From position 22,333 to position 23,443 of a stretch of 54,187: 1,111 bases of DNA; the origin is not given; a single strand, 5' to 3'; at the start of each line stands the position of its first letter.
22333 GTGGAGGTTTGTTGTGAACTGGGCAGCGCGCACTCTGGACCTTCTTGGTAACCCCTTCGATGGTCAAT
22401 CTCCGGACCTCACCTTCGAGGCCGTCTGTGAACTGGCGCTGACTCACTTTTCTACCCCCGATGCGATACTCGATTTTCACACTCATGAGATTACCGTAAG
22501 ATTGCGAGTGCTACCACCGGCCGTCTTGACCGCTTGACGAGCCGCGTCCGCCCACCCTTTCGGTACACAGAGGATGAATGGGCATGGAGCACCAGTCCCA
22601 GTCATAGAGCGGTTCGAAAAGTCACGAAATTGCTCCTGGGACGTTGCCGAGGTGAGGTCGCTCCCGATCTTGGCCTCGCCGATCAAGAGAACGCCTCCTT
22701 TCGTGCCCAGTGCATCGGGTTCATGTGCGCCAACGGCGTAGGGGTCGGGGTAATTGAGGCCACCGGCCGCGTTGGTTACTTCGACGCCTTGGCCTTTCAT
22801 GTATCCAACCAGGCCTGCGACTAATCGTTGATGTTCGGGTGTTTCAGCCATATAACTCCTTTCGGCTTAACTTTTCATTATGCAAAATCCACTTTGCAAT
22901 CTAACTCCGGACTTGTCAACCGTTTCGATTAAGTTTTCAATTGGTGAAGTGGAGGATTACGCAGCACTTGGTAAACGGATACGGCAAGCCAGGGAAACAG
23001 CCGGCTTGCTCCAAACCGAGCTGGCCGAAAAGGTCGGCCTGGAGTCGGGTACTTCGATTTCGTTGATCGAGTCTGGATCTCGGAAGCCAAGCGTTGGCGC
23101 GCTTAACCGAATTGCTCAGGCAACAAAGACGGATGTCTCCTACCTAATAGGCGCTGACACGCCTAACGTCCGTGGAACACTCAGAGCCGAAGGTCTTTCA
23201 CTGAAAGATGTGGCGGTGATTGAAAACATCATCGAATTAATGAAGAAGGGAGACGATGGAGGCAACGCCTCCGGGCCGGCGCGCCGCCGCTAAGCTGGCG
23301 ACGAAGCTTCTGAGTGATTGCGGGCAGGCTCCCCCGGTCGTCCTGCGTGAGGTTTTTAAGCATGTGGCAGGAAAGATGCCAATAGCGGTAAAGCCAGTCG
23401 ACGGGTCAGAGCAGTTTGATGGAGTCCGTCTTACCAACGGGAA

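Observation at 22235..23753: Candidate compact inducible nuclease system: XRE + ImmA/IrrE protease pair back to back with a PD-(D/E)xK-like + Cys/His small-protein cassette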

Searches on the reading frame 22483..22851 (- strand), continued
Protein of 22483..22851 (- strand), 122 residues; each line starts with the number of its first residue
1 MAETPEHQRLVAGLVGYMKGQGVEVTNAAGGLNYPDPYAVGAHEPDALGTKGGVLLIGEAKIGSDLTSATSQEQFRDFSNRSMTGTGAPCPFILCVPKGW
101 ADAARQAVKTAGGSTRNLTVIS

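Call 84: search_protein_families(library=padloc, proteins=[L044:615-1637:+, L044:1637-2044:+, L044:2037-3464:+, L039:200-2674:+, L039:2800-3219:+, L035:736-3990:+, L035:3995-4378:+, L035:4384-5385:+, L028:380-1555:+, L052:2980-3996:+], max_evalue=0.001)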
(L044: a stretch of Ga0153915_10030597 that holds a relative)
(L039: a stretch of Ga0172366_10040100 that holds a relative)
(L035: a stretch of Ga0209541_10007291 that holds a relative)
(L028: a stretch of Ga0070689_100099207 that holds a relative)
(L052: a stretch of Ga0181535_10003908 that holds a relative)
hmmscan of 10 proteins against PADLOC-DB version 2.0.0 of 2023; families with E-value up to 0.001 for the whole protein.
L044:615-1637:+ (340 aa): 3 families
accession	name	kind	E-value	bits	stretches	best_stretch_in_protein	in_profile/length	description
PDLC04017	PD-Lambda-5_A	-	5.6e-08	30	1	18-99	10-86/473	-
PDLC03998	PD-Lambda-5_A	-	1.4e-05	22.1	1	21-99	6-81/466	-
PDLC04007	PD-Lambda-5_A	-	0.0003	18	1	22-98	6-77/454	-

L044:1637-2044:+ (135 aa): 0 families

L044:2037-3464:+ (475 aa): 23 families
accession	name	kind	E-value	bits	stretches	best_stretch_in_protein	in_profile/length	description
PDLC00633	ZorD1|ZorD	-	2.7e-61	205.8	1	15-447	445-882/908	"SWI2/SNF2 helicase, Mrr-like nuclease"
PDLC02842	DpdE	-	1e-42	143.9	1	32-451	724-1152/1176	DpdE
PDLC02845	DpdE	-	1.2e-42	143.9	1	31-449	865-1272/1293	DpdE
PDLC00631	ZorD1|ZorD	-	4.5e-40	135.3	1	6-446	434-906/1071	"SWI2/SNF2 helicase, Mrr-like nuclease"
PDLC00629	ZorD1|ZorD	-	1.1e-39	134.1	2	100-427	601-926/1012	"SWI2/SNF2 helicase, Mrr-like nuclease"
PDLC00632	ZorD1|ZorD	-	1.1e-38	130.9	1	96-448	709-1078/1101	"SWI2/SNF2 helicase, Mrr-like nuclease"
PDLC00634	ZorD1|ZorD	-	3.2e-35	119.2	2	103-424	612-935/1208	"SWI2/SNF2 helicase, Mrr-like nuclease"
PDLC02850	DpdE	-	2e-33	113.4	1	32-447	827-1240/1282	DpdE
PDLC02851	DpdE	-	1.7e-32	110.2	1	33-452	621-1038/1055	DpdE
PDLC00628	ZorD1|ZorD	-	3.3e-32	109.2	1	27-426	532-943/1171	"SWI2/SNF2 helicase, Mrr-like nuclease"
PDLC02849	DpdE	-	1.6e-31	107.3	1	32-446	423-829/857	DpdE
PDLC02854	DpdE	-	1.7e-21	73.9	1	89-428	688-1036/1083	DpdE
PDLC00627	ZorD1|ZorD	-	2.5e-21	73.4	1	130-424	631-959/1006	"SWI2/SNF2 helicase, Mrr-like nuclease"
PDLC02848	DpdE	-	5.1e-17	59.1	1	32-332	379-675/856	DpdE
PDLC02852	DpdE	-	1.7e-15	54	1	30-207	482-656/905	DpdE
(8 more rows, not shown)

L039:200-2674:+ (824 aa): 38 families (the best 25 are shown)
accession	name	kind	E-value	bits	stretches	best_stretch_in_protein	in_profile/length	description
PDLC03859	LmuB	-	1.5e-28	98.4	2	139-622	176-592/611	-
PDLC04135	mad3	-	9.6e-17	59.6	1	7-617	1-325/374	mads_3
PDLC03865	LmuB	-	1.8e-16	57.5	1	32-191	35-199/1007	-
PDLC00271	PtuA1|PtuA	-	5.3e-13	47.3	1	6-97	1-91/421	AAA ATPase domain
PDLC00284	PtuA1|PtuA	-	5.2e-10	36.8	1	2-99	56-155/545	AAA ATPase domain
PDLC02913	ATPase_I-A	-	1.7e-09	35.3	1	2-103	48-148/508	-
PDLC00299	PtuA1|PtuA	-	3e-08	31.1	1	2-102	49-150/535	AAA ATPase domain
PDLC03868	LmuB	-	3e-08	30.5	1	150-471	331-654/1035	-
PDLC02980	AriA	-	8.1e-08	30.6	0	32-52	3-23/304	-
PDLC00305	PtuA1|PtuA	-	1.2e-07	29.5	1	6-61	1-60/392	AAA ATPase domain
PDLC03863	LmuB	-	1.6e-07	28.4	1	32-114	28-93/610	-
PDLC02981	AriAB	-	2.4e-07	27.8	1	6-63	1-58/694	-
PDLC00278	PtuA1|PtuA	-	3.1e-07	28.1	1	6-85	1-79/436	AAA ATPase domain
PDLC03861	LmuB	-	3.8e-07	26.4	1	31-72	234-275/1213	-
PDLC02335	AbiLi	-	4.5e-07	27.2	1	4-52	46-100/326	AbiLi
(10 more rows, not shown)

L039:2800-3219:+ (139 aa): 0 families

L035:736-3990:+ (1084 aa): 34 families (the best 25 are shown)
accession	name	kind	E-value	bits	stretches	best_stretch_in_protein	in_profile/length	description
PDLC03630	REase_MTase_IIG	-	4.1e-271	900.4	1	19-1082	12-1082/1100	Type IIG restriction enzyme-methyltransferase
PDLC03580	REase_II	-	2.9e-173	576.4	1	11-1081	9-1084/1112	Type II restriction enzyme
PDLC03625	REase_MTase_IIG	-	1.4e-114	381.9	1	153-1077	159-1103/1109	Type IIG restriction enzyme-methyltransferase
PDLC03335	MTase_II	-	1.2e-21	75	2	610-925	193-471/607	Type II methyltransferase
PDLC03338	MTase_II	-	1.5e-16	58.2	1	369-478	107-216/604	Type II methyltransferase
PDLC02529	PglX|PglXI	-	6.8e-13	45.2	1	368-504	177-324/1189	PglX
PDLC04134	mad2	-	2.9e-12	44.2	1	303-475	206-333/492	mads_2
PDLC03267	MTase_II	-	7.1e-12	43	2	608-693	102-177/539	Type II methyltransferase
PDLC03348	MTase_II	-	1.5e-11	41.6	1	366-477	195-311/727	Type II methyltransferase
PDLC03310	MTase_II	-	7e-11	39.6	1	859-1012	306-449/475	Type II methyltransferase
PDLC03313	MTase_II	-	1.2e-10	38.5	1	379-473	10-107/563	Type II methyltransferase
PDLC03604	REase_MTase_IIG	-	1.9e-10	37.4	1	609-746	531-652/1011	Type IIG restriction enzyme-methyltransferase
PDLC03248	MTase_II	-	2.2e-09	34.6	1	609-644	82-119/521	Type II methyltransferase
PDLC03021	MTase_I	-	3.5e-09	34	1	364-476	142-246/491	Type I methyltransferase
PDLC03025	MTase_I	-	7.2e-09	32.9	1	372-477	141-241/569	Type I methyltransferase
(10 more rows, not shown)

L035:3995-4378:+ (127 aa): 0 families

L035:4384-5385:+ (333 aa): 0 families

L028:380-1555:+ (391 aa): 1 family
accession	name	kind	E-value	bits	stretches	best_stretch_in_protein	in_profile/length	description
PDLC05062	PDC-S66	-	8.6e-08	30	1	41-111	174-242/282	-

L052:2980-3996:+ (338 aa): 1 family
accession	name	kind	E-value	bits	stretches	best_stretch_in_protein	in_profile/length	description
PDLC04607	PDC-M38A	-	0.00057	16.3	0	84-218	85-228/715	-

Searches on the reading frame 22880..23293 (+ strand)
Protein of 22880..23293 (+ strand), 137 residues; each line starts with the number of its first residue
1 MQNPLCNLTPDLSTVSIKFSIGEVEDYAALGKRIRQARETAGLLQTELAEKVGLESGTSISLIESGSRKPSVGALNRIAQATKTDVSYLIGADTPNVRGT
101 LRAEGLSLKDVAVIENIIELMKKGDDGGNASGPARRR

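Call 4: search_protein_families(library=pfam, proteins=[window:22880-23293:+], max_evalue=1)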
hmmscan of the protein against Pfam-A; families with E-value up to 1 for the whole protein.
window:22880-23293:+ (137 aa): 5 families
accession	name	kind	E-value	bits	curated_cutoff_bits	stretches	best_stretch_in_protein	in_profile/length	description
PF13560.12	HTH_31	-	2.4e-11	44.2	27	1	29-85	1-57/64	Helix-turn-helix domain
PF01381.28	HTH_3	-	4.8e-11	43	23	1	34-89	1-55/55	Helix-turn-helix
PF12844.13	HTH_19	-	1.1e-07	32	30.2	1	31-89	1-58/64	Helix-turn-helix domain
PF13412.12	HTH_24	-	0.1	12.6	21.9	1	38-58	13-33/48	Winged helix-turn-helix DNA-binding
PF13443.12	HTH_26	-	0.17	12.6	22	1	34-87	2-55/63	Cro/C1-type HTH DNA-binding domain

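Call 6: search_protein_families(library=padloc, proteins=[window:22880-23293:+], max_evalue=1)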
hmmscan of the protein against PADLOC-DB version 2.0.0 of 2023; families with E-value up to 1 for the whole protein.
window:22880-23293:+ (137 aa): 21 families
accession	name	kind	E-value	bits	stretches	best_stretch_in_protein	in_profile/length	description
PDLC04142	capH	-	1.3e-13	49.9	1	28-125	5-102/103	capH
PDLC02926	HTH_VI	-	7.5e-12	43.4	1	30-90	2-61/92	-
PDLC03952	RmrA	-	3.1e-10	37.4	1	31-97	24-89/395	-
PDLC03949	RmrA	-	9.1e-09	32.6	1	32-97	5-69/363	-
PDLC03953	RmrA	-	1.2e-08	32.5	1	28-102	4-77/373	-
PDLC03951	RmrA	-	3.6e-08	30.8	1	31-91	10-69/400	-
PDLC03954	RmrA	-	1.5e-07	28.7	1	31-94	12-74/380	-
PDLC03947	RmrA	-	1.5e-07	28.6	1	28-90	10-71/383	-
PDLC03665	Control_protein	-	7.4e-07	27.4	1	30-89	9-68/77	control protein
PDLC03944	RmrA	-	1.9e-05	21.9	1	31-98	8-74/384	-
PDLC03948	RmrA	-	2.5e-05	21.4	1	31-90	10-68/397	-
PDLC03946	RmrA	-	7.8e-05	19.6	1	32-97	5-69/357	-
PDLC03955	RmrA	-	0.00013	19.3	1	32-89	23-79/371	-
PDLC04775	PDC-M69A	-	0.00031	19.2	1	26-94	4-71/113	-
PDLC03664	Control_protein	-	0.0049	15.3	1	26-82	10-65/74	control protein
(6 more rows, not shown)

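Call 7: search_protein_families(library=ncbifam, proteins=[window:22880-23293:+], max_evalue=1)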
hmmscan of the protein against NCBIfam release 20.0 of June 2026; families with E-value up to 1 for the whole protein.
window:22880-23293:+ (137 aa): 16 families
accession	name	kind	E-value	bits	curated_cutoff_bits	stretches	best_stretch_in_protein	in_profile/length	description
NF041951.1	phage_RstR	subfamily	3.9e-09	36.8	80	1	30-95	3-67/108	RstR family transcriptional repressor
NF006015.0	PRK08154.1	subfamily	2.4e-08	33.5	204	1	28-97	29-97/314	anaerobic benzoate catabolism transcriptional regulator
TIGR03070.1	couple_hipB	subfamily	1.8e-07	31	71.65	1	29-81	2-53/58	type II toxin-antitoxin system Y4mF family antitoxin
NF007408.0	PRK09943.1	equivalog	6.6e-06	25.8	211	1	27-87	5-64/185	HTH-type transcriptional regulator PuuR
TIGR00270.2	TIGR00270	equivalog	7.4e-06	25.9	110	1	24-80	73-125/159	multiprotein bridging factor aMBF1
NF007257.0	PRK09706.1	subfamily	1.7e-05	24.6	101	1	29-93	5-68/135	transcriptional repressor DicA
NF047948.1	male_kill_WMK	equivalog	0.00022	20.8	300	1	28-91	161-223/300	WO male-killing family protein Wmk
NF038139.1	Reg_Aceta_RamB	equivalog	0.00087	18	700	1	30-94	3-66/465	acetate metabolism transcriptional regulator RamB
NF008109.0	PRK10856.1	equivalog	0.0046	16.7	208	1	29-58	14-43/334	cytoskeleton protein RodZ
NF041575.1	antitoxPezA_Strep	equivalog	0.012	15.6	290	1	30-89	2-58/158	type II toxin-antitoxin system antitoxin PezA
NF010465.0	PRK13890.1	equivalog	0.015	15.4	96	1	41-91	17-66/121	conjugal transfer protein TrbA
TIGR03830.1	CxxCG_CxxCG_HTH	subfamily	0.036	13.9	61.8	1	29-72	65-107/127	type II TA system antitoxin MqsA family protein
NF046032.1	TransRegSlrRBacil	equivalog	0.039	14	250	1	30-94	2-66/149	HTH-type transcriptional regulator SlrR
NF007271.0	PRK09726.1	equivalog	0.04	13.9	79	1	30-83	13-65/88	type II toxin-antitoxin system antitoxin HipB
NF048000.1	ECH1013_TF_S24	equivalog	0.058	13.3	300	1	32-94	5-67/204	ECH_1013 family putative transcriptional regulator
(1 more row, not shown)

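Call 8: search_protein_families(library=phrogs, proteins=[window:22880-23293:+], max_evalue=1)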
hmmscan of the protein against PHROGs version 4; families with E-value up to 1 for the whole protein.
window:22880-23293:+ (137 aa): 30 families (the best 25 are shown)
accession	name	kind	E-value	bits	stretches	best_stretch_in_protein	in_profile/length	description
phrog_8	-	transcription regulation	3.3e-13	50.8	1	29-102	161-228/346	transcriptional regulator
phrog_2967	-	transcription regulation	3.7e-12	47.3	1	27-118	8-87/225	transcriptional regulator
phrog_2328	-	transcription regulation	5.1e-12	46.7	1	18-94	4-79/128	transcriptional repressor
phrog_5823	-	transcription regulation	1.4e-11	45.2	1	28-108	5-84/404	transcriptional regulator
phrog_2439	-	transcription regulation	1.7e-09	38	1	30-96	8-73/367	transcriptional regulator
phrog_4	-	transcription regulation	1.8e-09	38.1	1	30-96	137-198/400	transcriptional repressor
phrog_1373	-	transcription regulation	2.6e-09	38.3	1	28-92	63-125/166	transcriptional regulator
phrog_3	-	transcription regulation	3.8e-09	37.8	1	28-97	87-155/430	transcriptional repressor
phrog_4836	-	transcription regulation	4.5e-06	27.4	1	30-91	76-136/194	CII-like regulator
phrog_7396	-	unknown function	6.8e-05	23.6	1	29-92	15-80/227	-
phrog_3557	-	transcription regulation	0.00012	23.2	1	31-100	15-82/142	transcriptional regulator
phrog_7241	-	transcription regulation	0.00012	23.1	1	34-90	66-121/122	transcriptional regulator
phrog_2104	-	unknown function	0.00027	22.1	1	32-83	42-92/103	-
phrog_955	-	DNA, RNA and nucleotide metabolism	0.00093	20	1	28-80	23-74/142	HTH DNA binding protein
phrog_35195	-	unknown function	0.0018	18.9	1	30-95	3-68/159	-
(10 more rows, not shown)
